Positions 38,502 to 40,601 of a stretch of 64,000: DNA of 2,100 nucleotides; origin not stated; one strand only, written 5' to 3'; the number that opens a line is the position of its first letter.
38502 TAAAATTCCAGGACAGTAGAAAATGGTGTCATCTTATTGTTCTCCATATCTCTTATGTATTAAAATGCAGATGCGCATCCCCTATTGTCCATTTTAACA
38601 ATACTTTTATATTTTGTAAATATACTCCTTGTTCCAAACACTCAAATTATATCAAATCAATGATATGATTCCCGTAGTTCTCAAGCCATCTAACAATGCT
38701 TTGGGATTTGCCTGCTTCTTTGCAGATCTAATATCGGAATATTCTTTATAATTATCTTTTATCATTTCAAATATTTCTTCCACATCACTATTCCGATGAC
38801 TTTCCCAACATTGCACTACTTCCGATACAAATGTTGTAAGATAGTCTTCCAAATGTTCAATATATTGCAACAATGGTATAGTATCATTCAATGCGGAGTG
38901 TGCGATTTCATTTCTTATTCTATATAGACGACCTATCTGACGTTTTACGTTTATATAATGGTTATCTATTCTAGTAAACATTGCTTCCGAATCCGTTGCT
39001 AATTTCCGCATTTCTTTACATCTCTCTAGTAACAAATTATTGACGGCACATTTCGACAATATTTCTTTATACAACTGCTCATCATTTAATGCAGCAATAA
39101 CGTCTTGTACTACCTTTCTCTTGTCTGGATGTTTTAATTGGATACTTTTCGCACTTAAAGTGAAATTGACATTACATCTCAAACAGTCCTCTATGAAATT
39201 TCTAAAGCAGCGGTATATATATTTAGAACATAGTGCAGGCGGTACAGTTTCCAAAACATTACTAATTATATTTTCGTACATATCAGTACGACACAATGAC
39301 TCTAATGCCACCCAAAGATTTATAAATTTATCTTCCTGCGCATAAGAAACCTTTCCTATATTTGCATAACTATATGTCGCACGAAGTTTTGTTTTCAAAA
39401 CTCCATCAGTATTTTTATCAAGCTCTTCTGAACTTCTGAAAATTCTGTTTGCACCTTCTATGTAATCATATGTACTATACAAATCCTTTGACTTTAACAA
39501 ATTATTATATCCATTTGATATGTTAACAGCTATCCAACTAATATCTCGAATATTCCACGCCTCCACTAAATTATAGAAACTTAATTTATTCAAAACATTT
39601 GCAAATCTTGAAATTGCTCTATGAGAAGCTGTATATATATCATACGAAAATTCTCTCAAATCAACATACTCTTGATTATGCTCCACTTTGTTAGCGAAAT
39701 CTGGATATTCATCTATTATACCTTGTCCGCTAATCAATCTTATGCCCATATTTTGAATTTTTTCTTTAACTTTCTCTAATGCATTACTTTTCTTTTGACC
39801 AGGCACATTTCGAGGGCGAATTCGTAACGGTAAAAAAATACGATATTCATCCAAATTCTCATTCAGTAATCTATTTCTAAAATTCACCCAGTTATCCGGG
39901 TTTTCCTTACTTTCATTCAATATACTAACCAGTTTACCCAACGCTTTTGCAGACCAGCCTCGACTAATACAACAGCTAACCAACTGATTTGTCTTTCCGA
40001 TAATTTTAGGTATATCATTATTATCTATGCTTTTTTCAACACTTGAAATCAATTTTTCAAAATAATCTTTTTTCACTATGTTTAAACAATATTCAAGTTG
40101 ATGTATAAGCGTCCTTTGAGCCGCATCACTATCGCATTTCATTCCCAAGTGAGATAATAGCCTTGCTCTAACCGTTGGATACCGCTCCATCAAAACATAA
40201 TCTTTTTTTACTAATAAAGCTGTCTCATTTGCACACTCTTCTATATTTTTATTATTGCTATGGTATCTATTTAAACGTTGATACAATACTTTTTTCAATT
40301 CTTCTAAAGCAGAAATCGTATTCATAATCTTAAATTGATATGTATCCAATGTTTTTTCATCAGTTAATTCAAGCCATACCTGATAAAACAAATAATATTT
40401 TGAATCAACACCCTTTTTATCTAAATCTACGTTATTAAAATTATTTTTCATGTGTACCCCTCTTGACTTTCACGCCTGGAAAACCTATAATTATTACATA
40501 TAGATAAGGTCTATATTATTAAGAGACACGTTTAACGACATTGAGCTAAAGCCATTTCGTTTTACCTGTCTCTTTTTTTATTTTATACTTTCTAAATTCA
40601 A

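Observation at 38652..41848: AAA15/21 ATPase plus a large HEPN-motif protein: candidate two-gene anti-phage (abortive infection) system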

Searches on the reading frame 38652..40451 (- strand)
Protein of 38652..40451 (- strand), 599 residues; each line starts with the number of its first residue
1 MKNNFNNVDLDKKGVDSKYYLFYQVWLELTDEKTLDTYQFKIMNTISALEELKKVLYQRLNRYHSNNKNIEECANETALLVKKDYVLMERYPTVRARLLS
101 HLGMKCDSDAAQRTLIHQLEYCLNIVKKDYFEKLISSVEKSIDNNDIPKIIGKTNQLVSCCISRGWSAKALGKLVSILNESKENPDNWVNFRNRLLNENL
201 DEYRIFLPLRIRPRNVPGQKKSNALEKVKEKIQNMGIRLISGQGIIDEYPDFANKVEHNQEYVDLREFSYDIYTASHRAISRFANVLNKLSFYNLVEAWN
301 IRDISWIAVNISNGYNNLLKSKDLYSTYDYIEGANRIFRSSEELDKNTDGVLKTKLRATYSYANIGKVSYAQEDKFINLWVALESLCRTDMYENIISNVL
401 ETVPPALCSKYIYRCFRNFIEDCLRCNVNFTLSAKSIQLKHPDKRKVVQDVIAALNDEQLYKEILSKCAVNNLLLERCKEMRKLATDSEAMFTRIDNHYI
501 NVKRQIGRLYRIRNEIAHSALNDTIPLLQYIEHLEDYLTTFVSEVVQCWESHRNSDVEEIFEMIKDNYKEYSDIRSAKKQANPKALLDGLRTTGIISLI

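Call 3: search_protein_families(library=pfam, proteins=[window:38652-40451:-], max_evalue=0.1)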
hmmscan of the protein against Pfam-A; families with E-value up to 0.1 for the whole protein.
window:38652-40451:- (599 aa): 2 families
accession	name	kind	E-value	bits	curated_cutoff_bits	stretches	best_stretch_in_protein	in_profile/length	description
PF08286.16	Spc24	-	0.013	16.2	25.3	1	35-126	2-91/109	Spc24 subunit of Ndc80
PF07527.18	Hairy_orange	-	0.018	15.8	25.3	1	72-106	8-39/40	Hairy Orange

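Call 4: search_protein_families(library=padloc, proteins=[window:38652-40451:-], max_evalue=0.1)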
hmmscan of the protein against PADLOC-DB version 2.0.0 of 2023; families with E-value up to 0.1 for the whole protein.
window:38652-40451:- (599 aa): 0 families

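Call 5: search_protein_families(library=ncbifam, proteins=[window:38652-40451:-], max_evalue=0.1)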
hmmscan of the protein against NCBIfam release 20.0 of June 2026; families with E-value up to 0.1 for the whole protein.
window:38652-40451:- (599 aa): 1 family
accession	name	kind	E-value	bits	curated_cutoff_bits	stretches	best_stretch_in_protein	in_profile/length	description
NF035934.1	ESAT6_2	subfamily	0.078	13.2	100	0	218-256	40-78/96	pore-forming ESAT-6 family protein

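Call 7: find_homologous_proteins(query=window:38652-40451:-, max_evalue=0.001)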
Query window:38652-40451:- (599 aa): 111 proteins with E <= 0.001 among 8000 candidates.
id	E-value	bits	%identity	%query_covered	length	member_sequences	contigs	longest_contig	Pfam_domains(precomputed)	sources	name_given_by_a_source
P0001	0.0e+0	1130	82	100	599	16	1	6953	-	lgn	-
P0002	0.0e+0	1031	76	100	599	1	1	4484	-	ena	-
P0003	0.0e+0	1028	75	100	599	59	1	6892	-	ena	-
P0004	0.0e+0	1020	76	99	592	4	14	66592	-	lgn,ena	-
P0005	0.0e+0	1011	74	100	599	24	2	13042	-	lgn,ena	-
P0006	1.4e-235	802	60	100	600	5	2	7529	-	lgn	-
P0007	4.0e-233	794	59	100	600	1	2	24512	-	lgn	-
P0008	8.7e-233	792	61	100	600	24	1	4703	-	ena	-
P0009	9.9e-232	789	59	100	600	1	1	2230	-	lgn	-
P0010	6.0e-229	780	58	100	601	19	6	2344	-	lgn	-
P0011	2.4e-228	778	58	99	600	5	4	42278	-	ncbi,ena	-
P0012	2.5e-228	778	58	100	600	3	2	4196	-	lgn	-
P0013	7.1e-228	776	58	100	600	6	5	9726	-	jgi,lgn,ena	-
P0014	8.2e-225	766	58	100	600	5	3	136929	-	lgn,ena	-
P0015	8.4e-225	766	56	100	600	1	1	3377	-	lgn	-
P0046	4.4e-169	582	46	100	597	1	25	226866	-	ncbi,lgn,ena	-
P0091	9.3e-111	390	36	100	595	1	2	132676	-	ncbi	-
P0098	4.8e-102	361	34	99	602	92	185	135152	-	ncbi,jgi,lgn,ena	-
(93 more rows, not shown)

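Call 9: find_encoding_contigs(protein=P0098, flank=6000, max_places=6)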
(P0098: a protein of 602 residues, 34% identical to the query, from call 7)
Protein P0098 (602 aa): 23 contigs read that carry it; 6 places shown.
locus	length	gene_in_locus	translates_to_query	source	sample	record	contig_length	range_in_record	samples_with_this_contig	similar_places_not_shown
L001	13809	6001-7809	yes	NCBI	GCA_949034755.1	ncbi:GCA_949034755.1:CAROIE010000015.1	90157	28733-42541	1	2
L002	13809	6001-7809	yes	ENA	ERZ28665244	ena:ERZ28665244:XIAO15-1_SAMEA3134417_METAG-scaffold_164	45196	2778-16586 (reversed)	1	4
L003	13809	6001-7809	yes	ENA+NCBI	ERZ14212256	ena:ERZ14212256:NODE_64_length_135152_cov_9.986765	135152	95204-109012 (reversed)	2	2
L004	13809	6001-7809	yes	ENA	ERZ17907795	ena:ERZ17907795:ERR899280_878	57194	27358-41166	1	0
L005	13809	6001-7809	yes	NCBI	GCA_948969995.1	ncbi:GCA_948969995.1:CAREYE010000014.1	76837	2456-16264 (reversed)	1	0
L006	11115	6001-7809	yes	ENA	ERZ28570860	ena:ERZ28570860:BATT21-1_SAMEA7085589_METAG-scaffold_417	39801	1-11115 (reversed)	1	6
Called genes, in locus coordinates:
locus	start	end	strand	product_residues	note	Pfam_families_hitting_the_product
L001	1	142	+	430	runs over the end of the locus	PF13173:AAA_14, PF13635:DUF4143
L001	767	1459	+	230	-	PF09359:VTC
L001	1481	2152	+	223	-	PF16316:DUF4956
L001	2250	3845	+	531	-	PF08757:CotH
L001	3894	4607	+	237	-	PF07670:Gate (weak)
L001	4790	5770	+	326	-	-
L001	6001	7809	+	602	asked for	-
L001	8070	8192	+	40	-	-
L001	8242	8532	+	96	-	-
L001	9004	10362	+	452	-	PF13304:AAA_21, PF13175:AAA_15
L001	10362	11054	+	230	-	PF13707:RloB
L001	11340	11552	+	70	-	PF13031:DUF3892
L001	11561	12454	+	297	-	-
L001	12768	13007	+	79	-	-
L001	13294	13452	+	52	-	-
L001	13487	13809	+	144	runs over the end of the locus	-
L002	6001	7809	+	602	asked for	-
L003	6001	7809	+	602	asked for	-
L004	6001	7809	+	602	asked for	-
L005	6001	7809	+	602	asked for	-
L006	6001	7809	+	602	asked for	-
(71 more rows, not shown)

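Call 12: find_encoding_contigs(protein=P0046, flank=6000, max_places=4)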
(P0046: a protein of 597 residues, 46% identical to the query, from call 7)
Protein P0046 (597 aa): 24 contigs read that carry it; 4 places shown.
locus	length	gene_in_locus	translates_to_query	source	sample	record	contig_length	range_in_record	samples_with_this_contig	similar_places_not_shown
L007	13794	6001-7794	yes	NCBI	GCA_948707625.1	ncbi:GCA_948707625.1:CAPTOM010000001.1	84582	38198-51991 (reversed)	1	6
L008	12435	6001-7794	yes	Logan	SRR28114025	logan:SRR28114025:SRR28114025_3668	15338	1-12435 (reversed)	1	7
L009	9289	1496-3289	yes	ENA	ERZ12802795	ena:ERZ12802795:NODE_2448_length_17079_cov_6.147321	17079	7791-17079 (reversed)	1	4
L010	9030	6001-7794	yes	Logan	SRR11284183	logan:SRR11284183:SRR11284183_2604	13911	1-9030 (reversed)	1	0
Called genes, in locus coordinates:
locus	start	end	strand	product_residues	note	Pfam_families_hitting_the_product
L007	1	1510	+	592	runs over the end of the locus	PF08439:Peptidase_M3_N, PF01432:Peptidase_M3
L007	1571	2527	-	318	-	PF03547:Mem_trans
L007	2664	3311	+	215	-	PF00702:Hydrolase, PF12710:HAD (weak), PF13419:HAD_2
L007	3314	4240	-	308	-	PF00892:EamA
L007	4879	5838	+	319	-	PF00561:Abhydrolase_1, PF12146:Hydrolase_4 (weak)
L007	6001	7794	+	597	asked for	-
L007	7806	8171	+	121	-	-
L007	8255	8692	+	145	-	PF00583:Acetyltransf_1, PF13673:Acetyltransf_10, PF13508:Acetyltransf_7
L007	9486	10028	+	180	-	PF06970:RepA_N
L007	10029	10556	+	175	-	PF20720:nSTAND3 (faint)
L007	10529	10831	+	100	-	PF01695:IstB_IS21 (weak)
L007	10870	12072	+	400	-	PF00589:Phage_integrase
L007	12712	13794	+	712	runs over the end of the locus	-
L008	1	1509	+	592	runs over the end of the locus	PF08439:Peptidase_M3_N, PF01432:Peptidase_M3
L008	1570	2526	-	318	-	PF03547:Mem_trans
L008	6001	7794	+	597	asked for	-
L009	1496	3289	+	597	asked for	-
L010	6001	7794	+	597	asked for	-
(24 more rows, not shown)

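Call 13: find_encoding_contigs(protein=P0091, flank=6000, max_places=3)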
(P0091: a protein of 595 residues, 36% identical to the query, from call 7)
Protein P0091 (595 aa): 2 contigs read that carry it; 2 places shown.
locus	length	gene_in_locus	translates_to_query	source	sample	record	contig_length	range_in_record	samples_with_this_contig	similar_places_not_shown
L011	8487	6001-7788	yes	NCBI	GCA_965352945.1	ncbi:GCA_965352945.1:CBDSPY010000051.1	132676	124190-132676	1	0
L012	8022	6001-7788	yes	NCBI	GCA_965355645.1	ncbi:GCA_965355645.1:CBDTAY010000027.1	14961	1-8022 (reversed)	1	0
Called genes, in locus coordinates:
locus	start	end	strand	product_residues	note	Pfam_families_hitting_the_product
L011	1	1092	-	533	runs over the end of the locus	PF04542:Sigma70_r2 (faint), PF08281:Sigma70_r4_2, PF04545:Sigma70_r4 (faint)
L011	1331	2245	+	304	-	PF00005:ABC_tran, PF13304:AAA_21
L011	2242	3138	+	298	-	PF01061:ABC2_membrane, PF12698:ABC2_membrane_3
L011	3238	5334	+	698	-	-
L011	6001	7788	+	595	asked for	-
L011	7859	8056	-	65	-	-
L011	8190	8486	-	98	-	?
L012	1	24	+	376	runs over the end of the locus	PF01702:TGT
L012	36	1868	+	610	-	PF19864:Radical_SAM_N2, PF04055:Radical_SAM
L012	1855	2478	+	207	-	PF10105:DUF2344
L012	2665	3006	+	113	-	PF01245:Ribosomal_L19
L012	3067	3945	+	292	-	PF02421:FeoB_N (faint), PF03193:RsgA_GTPase (faint), PF01926:MMR_HSR1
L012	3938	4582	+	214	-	PF10502:Peptidase_S26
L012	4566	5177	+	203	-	PF01351:RNase_HII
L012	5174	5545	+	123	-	PF08378:NERD, PF02021:UPF0102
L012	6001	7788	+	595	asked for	-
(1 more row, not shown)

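Call 15: find_related_loci(query=A1, collection=genome_contigs, flank=7000)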
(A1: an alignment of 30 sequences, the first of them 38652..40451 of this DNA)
Query A1 (599 aa) in genome_contigs; peptide patterns used: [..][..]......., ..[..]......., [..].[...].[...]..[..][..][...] (x = any residue, [..] = any of these).
86 stretches matched a pattern; 55 encode a relative of the query (tblastn E <= 1e-3); 52 distinct loci.
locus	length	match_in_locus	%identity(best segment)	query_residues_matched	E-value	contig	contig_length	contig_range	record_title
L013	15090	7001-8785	58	6-599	0e+0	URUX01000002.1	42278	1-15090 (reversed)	uncultured Clostridium sp. isolate UMGS1370 genome assembly, contig: NODE_496_length_42278_cov_3.677616, whole genome sh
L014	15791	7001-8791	47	1-599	7e-180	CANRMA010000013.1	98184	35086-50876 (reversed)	MAG: uncultured Lachnospiraceae bacterium isolate Lapin-030__bin93 genome assembly, contig: Lapin-030__NODE_291_length_9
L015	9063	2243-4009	37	6-599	9e-128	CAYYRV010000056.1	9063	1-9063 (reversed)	MAG TPA_asm: uncultured Defluviitaleaceae bacterium isolate SRP242652_co2_120 genome assembly, contig: NODE_8251_length_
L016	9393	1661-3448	37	1-599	1e-126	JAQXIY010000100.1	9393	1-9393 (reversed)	MAG: Lachnospiraceae bacterium isolate SUG1237 k141_1071702, whole genome shotgun sequence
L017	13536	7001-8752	37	6-599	3e-125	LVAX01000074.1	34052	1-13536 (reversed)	MAG: Clostridiales bacterium Firm_18 Firm_18_contig_45988, whole genome shotgun sequence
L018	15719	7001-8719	38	22-599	4e-123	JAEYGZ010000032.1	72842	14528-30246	MAG: Bacillota bacterium isolate OH_HFB_305 k127_2504540, whole genome shotgun sequence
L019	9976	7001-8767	36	6-599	9e-123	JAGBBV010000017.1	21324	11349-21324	MAG: Lachnospiraceae bacterium isolate RGIG8976 Water_deer_Rectum-2__c189342, whole genome shotgun sequence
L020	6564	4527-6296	36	6-599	2e-122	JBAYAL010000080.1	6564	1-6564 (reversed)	MAG: Eubacteriales bacterium isolate SO_2016_CLC_T1_69 scaffold17062_PH3_Jul14_2016, whole genome shotgun sequence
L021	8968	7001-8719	37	22-599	4e-122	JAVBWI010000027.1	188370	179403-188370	MAG: Clostridia bacterium isolate ZNE14_Bin7 all_Scaff017971, whole genome shotgun sequence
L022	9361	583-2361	37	1-599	1e-120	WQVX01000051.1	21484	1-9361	MAG: Defluviitaleaceae bacterium isolate Emb289P1bin51 Ga0123355_10003940, whole genome shotgun sequence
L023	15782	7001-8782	35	1-599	1e-117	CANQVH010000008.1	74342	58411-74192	MAG: uncultured Lachnospiraceae bacterium isolate Lapin-032__bin84 genome assembly, contig: Lapin-032__NODE_591_length_7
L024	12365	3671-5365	37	1-568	1e-116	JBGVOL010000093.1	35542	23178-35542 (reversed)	MAG: Lachnospiraceae bacterium isolate fecal_MAG_211 fecal_MAG_211_contig_0093, whole genome shotgun sequence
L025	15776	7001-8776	36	7-599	1e-116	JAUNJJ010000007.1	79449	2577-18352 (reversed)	MAG: Oscillospiraceae bacterium isolate S2A_St_21 NODE_66_length_79449_cov_21.575459, whole genome shotgun sequence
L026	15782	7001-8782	39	1-599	3e-133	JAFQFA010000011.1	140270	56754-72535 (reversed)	MAG: Oscillospiraceae bacterium isolate RGIG1760 Goat_Cecum-3__c564607, whole genome shotgun sequence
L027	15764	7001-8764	34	6-599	2e-110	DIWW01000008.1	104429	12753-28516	MAG TPA_asm: Peptococcaceae bacterium UBA6096 UBA6096_contig_3020, whole genome shotgun sequence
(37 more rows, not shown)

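Call 18: find_encoding_contigs(protein=P0004, flank=7000, max_places=5)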
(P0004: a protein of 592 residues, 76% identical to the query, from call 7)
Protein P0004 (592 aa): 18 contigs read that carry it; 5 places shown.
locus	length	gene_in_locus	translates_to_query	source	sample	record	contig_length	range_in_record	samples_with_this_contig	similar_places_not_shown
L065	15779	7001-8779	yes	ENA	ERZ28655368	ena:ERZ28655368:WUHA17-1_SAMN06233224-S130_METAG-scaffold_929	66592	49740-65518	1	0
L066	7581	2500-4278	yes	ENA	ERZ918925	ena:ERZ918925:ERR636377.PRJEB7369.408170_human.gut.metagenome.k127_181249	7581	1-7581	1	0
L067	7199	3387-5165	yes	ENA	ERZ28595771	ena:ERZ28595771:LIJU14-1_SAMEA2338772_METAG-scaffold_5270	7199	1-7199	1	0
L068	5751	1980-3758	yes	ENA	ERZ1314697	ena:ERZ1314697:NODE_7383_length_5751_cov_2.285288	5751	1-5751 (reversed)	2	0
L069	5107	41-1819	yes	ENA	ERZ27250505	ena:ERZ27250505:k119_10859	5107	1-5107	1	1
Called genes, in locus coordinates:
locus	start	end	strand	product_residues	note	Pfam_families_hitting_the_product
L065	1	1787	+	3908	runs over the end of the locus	PF17802:SpaA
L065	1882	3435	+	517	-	PF16569:GramPos_pilinBB (weak), PF00746:Gram_pos_anchor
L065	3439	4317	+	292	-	PF04203:Sortase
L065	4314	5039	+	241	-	-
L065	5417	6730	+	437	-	PF13936:HTH_38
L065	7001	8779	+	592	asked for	-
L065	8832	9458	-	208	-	PF13189:Cytidylate_kin2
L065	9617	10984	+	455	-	PF01554:MatE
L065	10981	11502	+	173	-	PF00857:Isochorismatase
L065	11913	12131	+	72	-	PF13443:HTH_26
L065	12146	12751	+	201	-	PF08849:BrxA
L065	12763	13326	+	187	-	PF08747:BrxB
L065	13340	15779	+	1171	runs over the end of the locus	?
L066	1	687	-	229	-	?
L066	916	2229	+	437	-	PF13936:HTH_38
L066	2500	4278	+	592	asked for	-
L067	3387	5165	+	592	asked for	-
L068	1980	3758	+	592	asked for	-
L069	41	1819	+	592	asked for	-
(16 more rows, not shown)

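Call 19: find_encoding_contigs(protein=P0005, flank=7000, max_places=3)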
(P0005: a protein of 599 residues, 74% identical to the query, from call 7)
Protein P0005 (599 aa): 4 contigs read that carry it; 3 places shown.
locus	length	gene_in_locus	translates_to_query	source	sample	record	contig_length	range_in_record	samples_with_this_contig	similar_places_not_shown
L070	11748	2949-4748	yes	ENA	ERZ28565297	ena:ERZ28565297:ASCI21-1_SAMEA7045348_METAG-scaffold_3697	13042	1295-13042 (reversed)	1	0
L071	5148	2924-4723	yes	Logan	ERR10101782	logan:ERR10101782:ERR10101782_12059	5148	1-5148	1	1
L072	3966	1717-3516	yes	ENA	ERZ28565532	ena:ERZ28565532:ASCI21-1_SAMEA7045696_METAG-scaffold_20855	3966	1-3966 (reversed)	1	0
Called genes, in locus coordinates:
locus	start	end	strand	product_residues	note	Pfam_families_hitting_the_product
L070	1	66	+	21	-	?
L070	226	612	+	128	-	-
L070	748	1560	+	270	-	-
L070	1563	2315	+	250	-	PF04055:Radical_SAM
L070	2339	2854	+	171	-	PF04892:VanZ-LLP1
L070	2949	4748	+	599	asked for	-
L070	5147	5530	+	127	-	PF00903:Glyoxalase, PF13468:Glyoxalase_3 (weak), PF13669:Glyoxalase_4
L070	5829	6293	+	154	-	-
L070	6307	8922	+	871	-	PF01656:CbiA (faint), PF05729:NACHT (faint)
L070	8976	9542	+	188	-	PF08011:PDDEXK_9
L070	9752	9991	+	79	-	-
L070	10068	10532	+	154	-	PF00145:DNA_methylase (weak)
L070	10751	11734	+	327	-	PF19481:DUF6017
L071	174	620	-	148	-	-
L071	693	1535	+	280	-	-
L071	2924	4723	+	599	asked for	-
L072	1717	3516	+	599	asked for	-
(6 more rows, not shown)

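Call 20: find_encoding_contigs(protein=P0001, flank=7000, max_places=3)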
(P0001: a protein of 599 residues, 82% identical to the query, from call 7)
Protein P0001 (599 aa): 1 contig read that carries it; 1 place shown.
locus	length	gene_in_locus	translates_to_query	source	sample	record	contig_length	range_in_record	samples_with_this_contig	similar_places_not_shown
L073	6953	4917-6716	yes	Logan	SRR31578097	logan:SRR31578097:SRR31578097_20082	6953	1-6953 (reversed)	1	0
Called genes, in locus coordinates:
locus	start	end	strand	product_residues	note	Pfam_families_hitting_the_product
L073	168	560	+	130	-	PF02452:PemK_toxin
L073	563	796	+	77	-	PF12728:HTH_17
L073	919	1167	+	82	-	PF12728:HTH_17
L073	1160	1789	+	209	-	PF09339:HTH_IclR (faint), PF12728:HTH_17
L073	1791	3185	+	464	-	PF14659:Phage_int_SAM_3, PF00589:Phage_integrase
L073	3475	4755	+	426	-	PF18860:AbiJ_NTD3, PF18863:AbiJ_NTD4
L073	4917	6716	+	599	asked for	-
